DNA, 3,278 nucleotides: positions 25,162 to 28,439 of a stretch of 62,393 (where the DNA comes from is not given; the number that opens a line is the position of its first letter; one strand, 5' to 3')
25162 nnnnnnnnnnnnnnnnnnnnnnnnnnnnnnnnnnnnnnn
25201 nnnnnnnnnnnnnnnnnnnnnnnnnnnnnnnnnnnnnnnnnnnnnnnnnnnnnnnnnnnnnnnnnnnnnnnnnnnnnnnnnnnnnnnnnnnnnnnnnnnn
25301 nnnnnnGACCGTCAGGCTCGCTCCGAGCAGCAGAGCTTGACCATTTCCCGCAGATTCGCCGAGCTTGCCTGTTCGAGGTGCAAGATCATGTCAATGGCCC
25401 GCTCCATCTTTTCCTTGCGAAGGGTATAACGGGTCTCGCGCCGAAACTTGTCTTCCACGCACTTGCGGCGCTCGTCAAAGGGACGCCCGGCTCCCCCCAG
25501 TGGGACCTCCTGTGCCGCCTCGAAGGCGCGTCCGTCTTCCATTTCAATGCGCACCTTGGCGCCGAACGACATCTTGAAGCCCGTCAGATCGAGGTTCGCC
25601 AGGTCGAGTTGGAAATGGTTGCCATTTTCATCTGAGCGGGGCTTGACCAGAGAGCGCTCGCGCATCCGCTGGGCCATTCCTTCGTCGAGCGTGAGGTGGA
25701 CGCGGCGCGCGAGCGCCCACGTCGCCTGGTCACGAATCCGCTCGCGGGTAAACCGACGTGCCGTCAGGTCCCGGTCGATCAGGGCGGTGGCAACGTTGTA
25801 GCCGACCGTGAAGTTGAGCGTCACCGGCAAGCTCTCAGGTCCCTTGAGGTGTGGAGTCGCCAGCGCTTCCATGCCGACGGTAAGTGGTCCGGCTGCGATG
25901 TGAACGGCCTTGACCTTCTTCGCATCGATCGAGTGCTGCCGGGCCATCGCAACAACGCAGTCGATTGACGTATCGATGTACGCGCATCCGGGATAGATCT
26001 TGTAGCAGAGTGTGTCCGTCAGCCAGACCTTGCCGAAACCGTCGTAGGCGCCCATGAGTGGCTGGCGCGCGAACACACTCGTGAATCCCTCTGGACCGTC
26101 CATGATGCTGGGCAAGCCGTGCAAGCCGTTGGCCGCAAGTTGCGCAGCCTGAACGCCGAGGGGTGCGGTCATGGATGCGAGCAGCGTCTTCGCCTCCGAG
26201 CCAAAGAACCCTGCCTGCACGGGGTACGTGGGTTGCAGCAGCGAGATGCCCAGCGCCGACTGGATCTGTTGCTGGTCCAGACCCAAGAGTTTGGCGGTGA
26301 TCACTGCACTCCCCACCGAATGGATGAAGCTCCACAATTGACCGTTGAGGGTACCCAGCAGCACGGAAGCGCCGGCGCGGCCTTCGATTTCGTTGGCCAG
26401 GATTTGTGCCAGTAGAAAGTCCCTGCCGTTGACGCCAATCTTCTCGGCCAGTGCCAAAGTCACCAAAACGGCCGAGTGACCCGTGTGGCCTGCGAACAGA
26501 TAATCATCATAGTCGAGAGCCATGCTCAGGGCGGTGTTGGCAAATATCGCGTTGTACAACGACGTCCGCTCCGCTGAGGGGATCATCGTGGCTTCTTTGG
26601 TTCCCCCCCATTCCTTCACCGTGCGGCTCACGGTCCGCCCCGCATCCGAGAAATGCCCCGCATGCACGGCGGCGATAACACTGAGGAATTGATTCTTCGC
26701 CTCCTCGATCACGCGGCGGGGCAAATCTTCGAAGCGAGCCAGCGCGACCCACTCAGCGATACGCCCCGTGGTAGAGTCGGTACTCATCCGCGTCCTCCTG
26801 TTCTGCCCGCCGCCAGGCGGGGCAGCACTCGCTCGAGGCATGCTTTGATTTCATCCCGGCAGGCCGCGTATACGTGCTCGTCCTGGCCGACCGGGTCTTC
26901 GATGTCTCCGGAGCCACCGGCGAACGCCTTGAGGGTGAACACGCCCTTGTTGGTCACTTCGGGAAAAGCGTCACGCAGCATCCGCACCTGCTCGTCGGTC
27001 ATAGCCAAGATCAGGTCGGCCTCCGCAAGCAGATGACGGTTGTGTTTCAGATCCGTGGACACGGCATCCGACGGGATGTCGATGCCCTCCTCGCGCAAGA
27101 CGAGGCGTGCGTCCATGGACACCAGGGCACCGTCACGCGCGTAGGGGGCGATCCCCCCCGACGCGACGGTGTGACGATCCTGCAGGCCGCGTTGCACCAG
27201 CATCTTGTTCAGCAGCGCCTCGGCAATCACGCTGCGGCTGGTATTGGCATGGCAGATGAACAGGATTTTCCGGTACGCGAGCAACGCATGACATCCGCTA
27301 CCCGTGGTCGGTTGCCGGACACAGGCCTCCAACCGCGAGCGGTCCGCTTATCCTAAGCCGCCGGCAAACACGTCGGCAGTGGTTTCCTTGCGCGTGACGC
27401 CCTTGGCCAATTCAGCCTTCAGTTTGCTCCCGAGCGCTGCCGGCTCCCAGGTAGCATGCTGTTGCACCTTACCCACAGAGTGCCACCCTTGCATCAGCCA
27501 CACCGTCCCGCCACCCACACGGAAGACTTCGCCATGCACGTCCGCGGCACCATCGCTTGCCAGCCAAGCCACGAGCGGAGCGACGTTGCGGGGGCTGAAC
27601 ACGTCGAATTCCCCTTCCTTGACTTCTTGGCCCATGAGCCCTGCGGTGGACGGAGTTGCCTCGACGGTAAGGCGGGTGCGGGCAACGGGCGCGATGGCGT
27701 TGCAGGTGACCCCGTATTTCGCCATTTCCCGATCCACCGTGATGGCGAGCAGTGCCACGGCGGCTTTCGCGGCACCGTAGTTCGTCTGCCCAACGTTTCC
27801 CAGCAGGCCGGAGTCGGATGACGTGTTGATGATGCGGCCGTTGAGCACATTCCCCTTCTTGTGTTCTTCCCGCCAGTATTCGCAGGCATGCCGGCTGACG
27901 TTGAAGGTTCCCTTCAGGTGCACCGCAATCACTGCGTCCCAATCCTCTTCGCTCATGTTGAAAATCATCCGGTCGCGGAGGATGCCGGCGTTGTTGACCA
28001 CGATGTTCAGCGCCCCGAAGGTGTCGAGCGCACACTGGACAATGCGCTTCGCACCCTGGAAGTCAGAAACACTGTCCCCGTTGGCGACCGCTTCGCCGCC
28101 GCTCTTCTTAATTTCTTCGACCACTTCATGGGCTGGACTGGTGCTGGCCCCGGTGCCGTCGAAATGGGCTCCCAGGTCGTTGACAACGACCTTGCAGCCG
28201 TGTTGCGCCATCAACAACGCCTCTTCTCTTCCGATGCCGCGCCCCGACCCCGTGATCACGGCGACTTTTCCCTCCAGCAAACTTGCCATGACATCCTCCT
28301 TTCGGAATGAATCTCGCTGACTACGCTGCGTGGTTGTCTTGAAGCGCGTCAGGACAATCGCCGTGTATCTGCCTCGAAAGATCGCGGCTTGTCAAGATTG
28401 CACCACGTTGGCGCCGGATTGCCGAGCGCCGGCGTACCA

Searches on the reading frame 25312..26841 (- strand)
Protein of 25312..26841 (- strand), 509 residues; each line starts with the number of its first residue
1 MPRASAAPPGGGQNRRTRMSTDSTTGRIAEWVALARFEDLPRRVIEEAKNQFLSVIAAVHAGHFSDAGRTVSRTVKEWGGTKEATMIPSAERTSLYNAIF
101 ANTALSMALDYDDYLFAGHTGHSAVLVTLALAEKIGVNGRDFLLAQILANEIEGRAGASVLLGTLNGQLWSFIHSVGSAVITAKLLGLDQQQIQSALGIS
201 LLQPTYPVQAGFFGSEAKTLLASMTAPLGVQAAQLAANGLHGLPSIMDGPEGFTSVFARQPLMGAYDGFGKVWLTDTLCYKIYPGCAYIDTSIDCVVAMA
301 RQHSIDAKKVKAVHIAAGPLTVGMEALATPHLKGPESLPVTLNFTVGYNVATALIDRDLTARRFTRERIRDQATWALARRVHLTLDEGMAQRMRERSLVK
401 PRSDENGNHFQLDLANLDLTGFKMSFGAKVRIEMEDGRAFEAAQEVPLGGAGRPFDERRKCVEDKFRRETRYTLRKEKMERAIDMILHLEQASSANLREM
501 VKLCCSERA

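Call 68: search_protein_families(library=pfam, proteins=[window:25312-26841:-], max_evalue=0.00001)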
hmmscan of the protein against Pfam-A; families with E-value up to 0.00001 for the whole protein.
window:25312-26841:- (509 aa): 2 families
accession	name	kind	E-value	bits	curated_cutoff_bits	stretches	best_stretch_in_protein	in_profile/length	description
PF03972.19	MmgE_PrpD_N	-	7.4e-42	143.7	32.1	1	27-260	2-238/244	MmgE/PrpD N-terminal domain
PF19305.4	MmgE_PrpD_C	-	3.8e-21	76.1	32.1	1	283-395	1-108/173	MmgE/PrpD C-terminal domain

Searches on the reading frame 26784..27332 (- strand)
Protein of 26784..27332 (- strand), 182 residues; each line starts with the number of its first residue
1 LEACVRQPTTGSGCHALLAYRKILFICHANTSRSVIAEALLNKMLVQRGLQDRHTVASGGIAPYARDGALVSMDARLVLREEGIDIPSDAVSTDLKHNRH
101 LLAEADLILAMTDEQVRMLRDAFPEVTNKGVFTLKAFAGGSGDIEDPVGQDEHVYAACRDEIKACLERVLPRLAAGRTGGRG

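Call 68: search_protein_families(library=pfam, proteins=[window:26784-27332:-], max_evalue=0.00001)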
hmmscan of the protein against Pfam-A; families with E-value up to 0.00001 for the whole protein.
window:26784-27332:- (182 aa): 1 family
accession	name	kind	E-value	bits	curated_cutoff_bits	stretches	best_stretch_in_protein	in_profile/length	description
PF01451.26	LMWPc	-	2.4e-23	83.4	23.2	1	23-168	1-142/144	Low molecular weight phosphotyrosine protein phosphatase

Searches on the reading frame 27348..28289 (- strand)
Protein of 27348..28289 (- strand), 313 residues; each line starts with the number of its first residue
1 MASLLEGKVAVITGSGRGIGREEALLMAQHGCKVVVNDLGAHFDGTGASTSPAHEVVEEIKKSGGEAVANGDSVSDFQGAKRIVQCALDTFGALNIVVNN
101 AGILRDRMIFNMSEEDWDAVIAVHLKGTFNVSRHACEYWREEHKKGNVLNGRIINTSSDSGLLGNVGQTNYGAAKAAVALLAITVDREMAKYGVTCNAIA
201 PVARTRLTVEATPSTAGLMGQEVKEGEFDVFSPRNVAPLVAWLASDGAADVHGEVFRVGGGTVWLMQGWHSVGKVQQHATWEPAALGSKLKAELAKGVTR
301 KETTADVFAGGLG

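Call 68: search_protein_families(library=pfam, proteins=[window:27348-28289:-], max_evalue=0.00001)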
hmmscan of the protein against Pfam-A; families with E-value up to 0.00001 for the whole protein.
window:27348-28289:- (313 aa): 3 families
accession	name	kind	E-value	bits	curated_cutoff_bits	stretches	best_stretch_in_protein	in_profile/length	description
PF00106.31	adh_short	-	1.6e-39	135.9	26.6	1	8-202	1-180/195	short chain dehydrogenase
PF13561.12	adh_short_C2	-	2.3e-34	119.5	27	1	17-261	6-234/236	Enoyl-(Acyl carrier protein) reductase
PF08659.16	KR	-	1.2e-15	58.4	22.6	1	11-182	4-160/180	KR domain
